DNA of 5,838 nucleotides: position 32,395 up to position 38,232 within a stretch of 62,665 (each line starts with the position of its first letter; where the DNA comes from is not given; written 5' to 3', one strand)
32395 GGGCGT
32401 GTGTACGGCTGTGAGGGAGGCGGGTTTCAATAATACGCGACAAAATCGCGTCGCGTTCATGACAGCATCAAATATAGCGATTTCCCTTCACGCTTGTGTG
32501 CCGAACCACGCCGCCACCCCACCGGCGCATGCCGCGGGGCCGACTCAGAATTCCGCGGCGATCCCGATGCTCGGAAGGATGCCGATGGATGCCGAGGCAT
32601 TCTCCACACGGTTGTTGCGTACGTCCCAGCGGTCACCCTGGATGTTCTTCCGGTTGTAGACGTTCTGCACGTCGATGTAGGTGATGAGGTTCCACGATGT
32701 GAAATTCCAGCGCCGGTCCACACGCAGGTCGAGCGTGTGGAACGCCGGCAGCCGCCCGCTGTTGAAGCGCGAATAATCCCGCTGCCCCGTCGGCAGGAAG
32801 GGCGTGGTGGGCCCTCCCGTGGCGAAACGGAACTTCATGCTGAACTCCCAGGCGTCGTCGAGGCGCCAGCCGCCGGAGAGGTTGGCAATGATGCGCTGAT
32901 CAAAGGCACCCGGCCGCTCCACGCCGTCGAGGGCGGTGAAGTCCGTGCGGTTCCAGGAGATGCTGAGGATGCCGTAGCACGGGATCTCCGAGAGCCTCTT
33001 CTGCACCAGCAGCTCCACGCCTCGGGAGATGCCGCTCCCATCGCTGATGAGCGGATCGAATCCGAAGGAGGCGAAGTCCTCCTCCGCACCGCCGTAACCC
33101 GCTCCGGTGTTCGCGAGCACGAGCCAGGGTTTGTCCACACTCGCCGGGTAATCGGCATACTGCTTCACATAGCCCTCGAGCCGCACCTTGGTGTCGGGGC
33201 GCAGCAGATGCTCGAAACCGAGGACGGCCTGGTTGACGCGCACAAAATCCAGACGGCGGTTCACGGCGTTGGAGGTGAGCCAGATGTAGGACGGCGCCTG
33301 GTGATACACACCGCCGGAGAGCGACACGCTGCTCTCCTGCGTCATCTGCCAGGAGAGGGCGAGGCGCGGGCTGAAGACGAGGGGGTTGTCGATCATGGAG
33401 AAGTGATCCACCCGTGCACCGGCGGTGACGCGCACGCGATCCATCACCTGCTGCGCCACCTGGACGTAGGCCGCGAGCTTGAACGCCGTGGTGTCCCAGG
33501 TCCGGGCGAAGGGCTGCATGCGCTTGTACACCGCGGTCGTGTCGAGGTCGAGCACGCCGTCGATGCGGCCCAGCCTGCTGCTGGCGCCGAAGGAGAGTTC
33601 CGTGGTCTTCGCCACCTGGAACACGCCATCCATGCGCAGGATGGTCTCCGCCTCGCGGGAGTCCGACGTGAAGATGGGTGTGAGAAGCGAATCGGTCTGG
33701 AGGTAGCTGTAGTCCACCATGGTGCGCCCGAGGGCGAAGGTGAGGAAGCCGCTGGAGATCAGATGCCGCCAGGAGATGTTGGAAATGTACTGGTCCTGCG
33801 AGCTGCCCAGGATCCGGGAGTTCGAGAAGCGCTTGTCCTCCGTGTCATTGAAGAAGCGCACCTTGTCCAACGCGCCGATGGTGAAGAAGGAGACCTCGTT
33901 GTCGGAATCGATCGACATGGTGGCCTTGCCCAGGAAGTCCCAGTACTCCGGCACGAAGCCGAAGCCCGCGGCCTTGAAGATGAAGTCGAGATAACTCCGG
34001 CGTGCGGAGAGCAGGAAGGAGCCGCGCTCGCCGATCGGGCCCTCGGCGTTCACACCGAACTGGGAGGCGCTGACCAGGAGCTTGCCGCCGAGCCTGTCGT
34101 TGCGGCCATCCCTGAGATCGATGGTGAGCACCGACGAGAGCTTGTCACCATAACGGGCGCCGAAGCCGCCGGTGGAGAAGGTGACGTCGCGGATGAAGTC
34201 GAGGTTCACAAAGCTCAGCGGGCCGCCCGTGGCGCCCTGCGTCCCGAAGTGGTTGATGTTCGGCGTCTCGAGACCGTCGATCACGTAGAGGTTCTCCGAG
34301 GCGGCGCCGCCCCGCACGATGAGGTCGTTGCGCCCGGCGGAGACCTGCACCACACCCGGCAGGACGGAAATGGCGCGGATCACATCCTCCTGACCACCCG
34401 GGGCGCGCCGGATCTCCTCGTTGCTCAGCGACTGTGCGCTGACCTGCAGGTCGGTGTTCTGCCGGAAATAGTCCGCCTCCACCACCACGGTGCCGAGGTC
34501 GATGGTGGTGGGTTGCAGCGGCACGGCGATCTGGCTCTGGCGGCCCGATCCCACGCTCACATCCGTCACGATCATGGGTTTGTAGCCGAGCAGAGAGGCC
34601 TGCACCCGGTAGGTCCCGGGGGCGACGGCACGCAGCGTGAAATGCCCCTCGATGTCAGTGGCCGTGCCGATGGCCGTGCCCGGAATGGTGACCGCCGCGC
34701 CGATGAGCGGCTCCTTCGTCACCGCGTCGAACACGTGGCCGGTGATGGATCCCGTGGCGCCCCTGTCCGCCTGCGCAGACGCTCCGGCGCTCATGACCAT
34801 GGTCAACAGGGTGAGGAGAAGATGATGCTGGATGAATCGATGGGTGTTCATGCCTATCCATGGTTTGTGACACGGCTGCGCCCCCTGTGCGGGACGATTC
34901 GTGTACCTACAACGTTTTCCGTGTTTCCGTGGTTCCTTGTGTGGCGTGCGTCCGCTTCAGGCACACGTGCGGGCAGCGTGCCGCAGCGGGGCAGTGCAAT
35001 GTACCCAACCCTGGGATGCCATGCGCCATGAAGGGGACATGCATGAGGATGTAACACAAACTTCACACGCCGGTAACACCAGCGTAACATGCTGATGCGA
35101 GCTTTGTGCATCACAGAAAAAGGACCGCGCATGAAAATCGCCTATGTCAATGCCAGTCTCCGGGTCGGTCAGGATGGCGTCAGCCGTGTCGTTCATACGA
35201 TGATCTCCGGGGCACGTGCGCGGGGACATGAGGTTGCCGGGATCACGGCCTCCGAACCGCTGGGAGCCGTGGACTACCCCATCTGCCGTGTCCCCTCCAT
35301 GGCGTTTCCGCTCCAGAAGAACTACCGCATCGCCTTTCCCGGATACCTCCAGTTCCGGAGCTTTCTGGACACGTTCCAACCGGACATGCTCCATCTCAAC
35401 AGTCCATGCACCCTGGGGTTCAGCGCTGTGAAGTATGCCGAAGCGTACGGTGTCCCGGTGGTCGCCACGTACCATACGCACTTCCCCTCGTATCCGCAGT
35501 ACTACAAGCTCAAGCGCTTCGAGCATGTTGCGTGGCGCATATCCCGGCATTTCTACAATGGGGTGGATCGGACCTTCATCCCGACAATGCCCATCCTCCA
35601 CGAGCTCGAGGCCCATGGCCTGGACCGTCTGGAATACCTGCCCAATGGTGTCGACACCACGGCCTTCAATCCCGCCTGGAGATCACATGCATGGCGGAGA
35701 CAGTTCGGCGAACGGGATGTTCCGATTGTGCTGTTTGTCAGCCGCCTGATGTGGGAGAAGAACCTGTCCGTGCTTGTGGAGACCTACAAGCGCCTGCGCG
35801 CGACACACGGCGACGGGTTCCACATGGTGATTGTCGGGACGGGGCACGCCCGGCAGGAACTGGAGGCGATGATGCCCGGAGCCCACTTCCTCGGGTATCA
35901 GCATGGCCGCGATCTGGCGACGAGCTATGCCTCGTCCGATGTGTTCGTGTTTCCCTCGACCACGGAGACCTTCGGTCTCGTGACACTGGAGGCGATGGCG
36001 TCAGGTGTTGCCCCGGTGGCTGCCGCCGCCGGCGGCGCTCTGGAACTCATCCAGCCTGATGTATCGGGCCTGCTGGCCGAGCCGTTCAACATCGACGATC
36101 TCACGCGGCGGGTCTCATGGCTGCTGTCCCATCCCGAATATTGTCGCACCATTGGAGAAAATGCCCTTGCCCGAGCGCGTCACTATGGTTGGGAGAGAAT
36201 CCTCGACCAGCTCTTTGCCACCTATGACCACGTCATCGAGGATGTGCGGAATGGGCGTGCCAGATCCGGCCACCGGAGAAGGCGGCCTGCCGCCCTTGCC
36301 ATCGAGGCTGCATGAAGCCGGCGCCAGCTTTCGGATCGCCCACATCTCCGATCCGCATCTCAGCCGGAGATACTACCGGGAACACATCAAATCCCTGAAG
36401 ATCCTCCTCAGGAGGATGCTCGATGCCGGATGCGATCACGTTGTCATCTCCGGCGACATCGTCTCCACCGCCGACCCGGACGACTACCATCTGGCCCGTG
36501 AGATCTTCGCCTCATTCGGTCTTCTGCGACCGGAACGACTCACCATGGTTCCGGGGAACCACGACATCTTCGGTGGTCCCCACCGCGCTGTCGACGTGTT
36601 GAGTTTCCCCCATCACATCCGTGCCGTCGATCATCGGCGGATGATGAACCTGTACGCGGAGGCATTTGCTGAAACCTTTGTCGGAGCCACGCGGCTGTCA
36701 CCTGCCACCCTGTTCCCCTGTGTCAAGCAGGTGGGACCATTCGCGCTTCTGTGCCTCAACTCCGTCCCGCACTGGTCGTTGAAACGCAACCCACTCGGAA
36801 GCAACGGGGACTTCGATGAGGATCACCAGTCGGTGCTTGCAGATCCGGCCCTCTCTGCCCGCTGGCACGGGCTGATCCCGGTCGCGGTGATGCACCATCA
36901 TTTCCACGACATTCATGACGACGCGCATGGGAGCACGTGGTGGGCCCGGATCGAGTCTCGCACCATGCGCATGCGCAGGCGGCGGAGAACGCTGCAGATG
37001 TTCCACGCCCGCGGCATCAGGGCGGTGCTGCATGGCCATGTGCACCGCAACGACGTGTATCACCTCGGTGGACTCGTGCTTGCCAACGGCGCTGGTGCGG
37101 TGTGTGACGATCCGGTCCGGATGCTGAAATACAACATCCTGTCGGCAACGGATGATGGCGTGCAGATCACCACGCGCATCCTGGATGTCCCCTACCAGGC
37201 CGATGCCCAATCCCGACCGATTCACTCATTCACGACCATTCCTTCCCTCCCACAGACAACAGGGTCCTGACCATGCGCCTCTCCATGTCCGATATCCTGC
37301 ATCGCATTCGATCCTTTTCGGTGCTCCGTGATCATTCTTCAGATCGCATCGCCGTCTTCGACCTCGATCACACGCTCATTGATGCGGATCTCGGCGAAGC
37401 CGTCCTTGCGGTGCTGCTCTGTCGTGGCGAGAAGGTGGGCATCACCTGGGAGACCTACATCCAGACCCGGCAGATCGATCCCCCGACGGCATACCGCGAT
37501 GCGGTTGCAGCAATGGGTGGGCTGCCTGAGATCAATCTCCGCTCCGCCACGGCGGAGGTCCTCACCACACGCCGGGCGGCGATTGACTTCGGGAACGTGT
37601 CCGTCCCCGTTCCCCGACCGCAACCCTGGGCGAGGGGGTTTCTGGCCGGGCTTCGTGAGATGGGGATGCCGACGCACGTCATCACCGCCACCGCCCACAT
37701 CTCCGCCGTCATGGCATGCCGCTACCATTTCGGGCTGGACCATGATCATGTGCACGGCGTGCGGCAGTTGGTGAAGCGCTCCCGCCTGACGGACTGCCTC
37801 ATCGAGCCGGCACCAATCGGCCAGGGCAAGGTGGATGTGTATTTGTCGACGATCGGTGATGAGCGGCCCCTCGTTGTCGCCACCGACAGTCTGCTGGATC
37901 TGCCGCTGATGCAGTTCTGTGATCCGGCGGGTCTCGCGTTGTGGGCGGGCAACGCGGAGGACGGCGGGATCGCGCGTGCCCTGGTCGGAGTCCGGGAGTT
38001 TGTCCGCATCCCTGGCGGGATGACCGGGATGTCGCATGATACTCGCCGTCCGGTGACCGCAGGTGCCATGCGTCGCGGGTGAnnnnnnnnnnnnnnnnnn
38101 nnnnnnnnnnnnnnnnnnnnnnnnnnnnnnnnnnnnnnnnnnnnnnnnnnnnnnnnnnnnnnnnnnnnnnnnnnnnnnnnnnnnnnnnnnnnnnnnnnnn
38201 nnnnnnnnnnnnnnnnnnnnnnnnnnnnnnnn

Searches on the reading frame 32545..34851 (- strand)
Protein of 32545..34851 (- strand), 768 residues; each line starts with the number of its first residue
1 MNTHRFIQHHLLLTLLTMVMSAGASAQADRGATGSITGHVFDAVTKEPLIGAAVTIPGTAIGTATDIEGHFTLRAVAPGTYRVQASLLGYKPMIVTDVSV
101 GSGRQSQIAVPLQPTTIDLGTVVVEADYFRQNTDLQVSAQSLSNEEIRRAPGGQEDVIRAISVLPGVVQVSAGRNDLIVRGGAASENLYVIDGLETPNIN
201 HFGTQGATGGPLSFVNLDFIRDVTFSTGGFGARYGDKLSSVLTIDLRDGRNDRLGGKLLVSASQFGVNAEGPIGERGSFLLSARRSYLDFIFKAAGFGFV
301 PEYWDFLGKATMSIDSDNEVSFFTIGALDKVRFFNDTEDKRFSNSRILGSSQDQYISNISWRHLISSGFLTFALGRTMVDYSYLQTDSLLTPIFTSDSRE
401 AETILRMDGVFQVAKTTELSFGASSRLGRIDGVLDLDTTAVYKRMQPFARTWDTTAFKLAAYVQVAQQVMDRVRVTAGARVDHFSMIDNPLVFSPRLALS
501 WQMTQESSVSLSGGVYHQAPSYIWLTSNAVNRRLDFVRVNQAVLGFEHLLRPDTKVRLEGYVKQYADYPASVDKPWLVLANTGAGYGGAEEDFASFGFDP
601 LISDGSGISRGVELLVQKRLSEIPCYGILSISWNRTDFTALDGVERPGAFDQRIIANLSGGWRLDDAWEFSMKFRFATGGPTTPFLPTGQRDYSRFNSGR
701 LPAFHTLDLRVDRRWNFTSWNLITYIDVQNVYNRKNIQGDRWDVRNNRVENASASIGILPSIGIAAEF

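Call 51: search_protein_families(library=pfam, proteins=[window:32545-34851:-], max_evalue=0.00001)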
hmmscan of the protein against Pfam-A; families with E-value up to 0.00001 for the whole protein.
window:32545-34851:- (768 aa): 4 families
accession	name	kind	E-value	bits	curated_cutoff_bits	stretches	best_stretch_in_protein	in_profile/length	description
PF13715.12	CarbopepD_reg_2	-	8.5e-19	67.8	32.2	1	36-124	1-88/88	CarboxypepD_reg-like domain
PF00593.30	TonB_dep_Rec_b-barrel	-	6.2e-17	63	27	1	328-731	44-436/436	TonB dependent receptor-like, beta-barrel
PF13620.12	CarboxypepD_reg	-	8.4e-16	58.5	32.3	1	35-112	1-81/82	Carboxypeptidase regulatory-like domain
PF07715.20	Plug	-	1.1e-08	36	23.9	1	134-236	4-101/107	TonB-dependent Receptor Plug Domain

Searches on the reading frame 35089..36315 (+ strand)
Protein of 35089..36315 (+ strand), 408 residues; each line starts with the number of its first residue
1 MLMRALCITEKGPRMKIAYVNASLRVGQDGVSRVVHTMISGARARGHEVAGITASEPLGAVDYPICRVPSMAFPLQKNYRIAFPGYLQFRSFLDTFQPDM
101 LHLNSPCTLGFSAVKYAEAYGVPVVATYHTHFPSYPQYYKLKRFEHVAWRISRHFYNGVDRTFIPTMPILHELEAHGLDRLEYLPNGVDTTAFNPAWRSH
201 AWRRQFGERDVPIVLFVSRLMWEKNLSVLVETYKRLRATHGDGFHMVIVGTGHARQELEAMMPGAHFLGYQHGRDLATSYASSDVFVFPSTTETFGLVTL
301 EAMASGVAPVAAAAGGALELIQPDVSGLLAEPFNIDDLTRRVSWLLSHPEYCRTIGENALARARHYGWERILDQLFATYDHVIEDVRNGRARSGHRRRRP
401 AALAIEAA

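Call 40: search_protein_families(library=pfam, proteins=[window:35089-36315:+], max_evalue=0.001)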
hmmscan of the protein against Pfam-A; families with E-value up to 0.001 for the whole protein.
window:35089-36315:+ (408 aa): 6 families
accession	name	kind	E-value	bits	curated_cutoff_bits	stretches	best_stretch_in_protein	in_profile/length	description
PF00534.26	Glycos_transf_1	-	1.7e-35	122.5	26.4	1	202-359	5-169/172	Glycosyl transferases group 1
PF13439.12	Glyco_transf_4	-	5.6e-32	111.5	28.5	1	29-191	2-169/170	Glycosyltransferase Family 4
PF13692.12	Glyco_trans_1_4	-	2.6e-31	109.2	27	1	212-347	2-141/142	Glycosyl transferases group 1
PF13579.12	Glyco_trans_4_4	-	9.2e-18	65.5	29.7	1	30-187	2-158/158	Glycosyl transferase 4-like domain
PF20706.3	GT4-conflict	-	3.4e-09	36.6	26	1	185-333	169-332/385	Family 4 Glycosyltransferase in conflict systems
PF13524.12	Glyco_trans_1_2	-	1.6e-07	31.8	25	1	239-376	12-143/144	Glycosyl transferase-like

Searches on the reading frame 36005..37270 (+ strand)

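Call 40: search_protein_families(library=pfam, proteins=[window:36005-37270:+], max_evalue=0.001)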
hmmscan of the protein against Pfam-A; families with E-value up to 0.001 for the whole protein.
window:36005-37270:+ (421 aa): 2 families
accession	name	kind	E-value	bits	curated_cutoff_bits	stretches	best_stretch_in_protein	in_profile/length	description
PF00149.33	Metallophos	-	1.5e-09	39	21.5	1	109-348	1-190/191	Calcineurin-like phosphoesterase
PF12850.12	Metallophos_2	-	9.5e-08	32.6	27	1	110-197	2-60/154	Calcineurin-like phosphoesterase superfamily domain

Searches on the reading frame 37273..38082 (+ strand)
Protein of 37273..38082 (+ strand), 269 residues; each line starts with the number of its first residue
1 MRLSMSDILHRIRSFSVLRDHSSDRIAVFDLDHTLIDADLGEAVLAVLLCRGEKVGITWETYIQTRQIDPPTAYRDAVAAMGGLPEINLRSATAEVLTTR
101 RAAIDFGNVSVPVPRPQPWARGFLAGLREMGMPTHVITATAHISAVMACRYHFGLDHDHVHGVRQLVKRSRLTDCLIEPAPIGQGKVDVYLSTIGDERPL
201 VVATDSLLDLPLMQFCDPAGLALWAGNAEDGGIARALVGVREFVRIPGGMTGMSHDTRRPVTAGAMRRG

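Call 40: search_protein_families(library=pfam, proteins=[window:37273-38082:+], max_evalue=0.001)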
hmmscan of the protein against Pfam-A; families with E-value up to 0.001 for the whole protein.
window:37273-38082:+ (269 aa): 1 family
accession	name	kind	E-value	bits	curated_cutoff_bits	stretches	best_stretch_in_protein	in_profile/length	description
PF12710.13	HAD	-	4.6e-12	47.2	27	1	27-214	1-189/189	haloacid dehalogenase-like hydrolase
